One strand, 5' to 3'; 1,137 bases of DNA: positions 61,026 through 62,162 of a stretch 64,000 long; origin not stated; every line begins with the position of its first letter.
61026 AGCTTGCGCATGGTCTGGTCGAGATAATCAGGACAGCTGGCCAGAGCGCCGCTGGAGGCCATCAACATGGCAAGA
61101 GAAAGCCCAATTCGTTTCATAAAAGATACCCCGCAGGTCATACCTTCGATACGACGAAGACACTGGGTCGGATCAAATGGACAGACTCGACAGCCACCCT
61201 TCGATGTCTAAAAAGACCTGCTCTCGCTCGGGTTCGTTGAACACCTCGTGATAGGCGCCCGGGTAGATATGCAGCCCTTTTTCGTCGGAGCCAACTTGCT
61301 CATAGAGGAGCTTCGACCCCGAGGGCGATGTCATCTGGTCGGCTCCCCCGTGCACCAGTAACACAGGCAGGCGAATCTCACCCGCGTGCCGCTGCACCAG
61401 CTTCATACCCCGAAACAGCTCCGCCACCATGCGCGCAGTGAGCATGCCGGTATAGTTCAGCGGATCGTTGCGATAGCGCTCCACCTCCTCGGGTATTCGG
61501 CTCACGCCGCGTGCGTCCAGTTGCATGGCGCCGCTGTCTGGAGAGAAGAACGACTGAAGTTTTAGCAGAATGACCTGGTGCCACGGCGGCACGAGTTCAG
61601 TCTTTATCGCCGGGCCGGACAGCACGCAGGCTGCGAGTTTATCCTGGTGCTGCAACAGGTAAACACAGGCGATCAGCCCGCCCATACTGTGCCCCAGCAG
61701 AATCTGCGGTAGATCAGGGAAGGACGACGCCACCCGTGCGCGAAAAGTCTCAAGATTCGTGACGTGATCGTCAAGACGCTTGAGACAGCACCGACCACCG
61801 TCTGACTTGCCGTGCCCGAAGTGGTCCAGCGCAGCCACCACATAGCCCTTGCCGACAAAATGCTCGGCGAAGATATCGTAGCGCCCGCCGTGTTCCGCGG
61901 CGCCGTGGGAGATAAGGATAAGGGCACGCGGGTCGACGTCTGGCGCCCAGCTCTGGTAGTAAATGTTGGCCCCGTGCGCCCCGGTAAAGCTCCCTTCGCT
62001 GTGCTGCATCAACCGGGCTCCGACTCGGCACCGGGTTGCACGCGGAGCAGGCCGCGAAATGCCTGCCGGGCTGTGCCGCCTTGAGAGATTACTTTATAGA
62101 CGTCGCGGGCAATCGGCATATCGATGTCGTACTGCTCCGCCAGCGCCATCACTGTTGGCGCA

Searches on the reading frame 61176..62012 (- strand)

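Call 22: search_protein_families(library=ncbifam, proteins=[window:61176-62012:-], max_evalue=0.00001)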
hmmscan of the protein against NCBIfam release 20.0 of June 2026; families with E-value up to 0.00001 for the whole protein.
window:61176-62012:- (279 aa): 11 families
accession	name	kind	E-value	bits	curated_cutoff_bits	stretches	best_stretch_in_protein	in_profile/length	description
NF008019.0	PRK10749.1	equivalog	3.2e-15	55.9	362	1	3-140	29-170/335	lysophospholipase L2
NF052543.1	PhlpBipLPA4030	equivalog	1.3e-13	50.9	450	1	12-260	54-295/312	phospholipase BipL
TIGR01607.1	PST-A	paralog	1.9e-12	46.9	218.25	1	180-275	234-331/332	Plasmodium subtelomeric family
NF045948.1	ProImpepThrmp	equivalog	1.1e-11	44.7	500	1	7-133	4-127/291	proline iminopeptidase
TIGR02427.1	protocat_pcaD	equivalog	1.2e-09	37.9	255.85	1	18-147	3-125/251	3-oxoadipate enol-lactonase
NF047920.1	lactonase_UilS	equivalog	2e-09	37.6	400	0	208-258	214-265/285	UilS family quorum-quenching N-acyl-homoserine lactonase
TIGR01250.1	pro_imino_pep_2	subfamily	1.1e-08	35.1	167.65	1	12-135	9-130/288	proline iminopeptidase-family hydrolase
NF051487.1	bifunc_PcaCD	exception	2.1e-08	33.7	430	1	27-132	170-269/413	bifunctional 4-carboxymuconolactone decarboxylase/3-oxoadipate enol-lactonase PcaCD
TIGR03695.1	menH_SHCHC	equivalog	5.6e-08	32.5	208.55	1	31-133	4-103/252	2-succinyl-6-hydroxy-2,4-cyclohexadiene-1-carboxylate synthase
NF051488.1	bifunc_PcaDC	exception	1.7e-07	30.8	390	1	57-242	39-221/375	bifunctional 3-oxoadipate enol-lactonase/4-carboxymuconolactone decarboxylase PcaDC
NF050089.1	i_nPHAscl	equivalog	1.7e-06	27.3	300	0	29-131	18-114/288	intracellular short-chain-length polyhydroxyalkanoate depolymerase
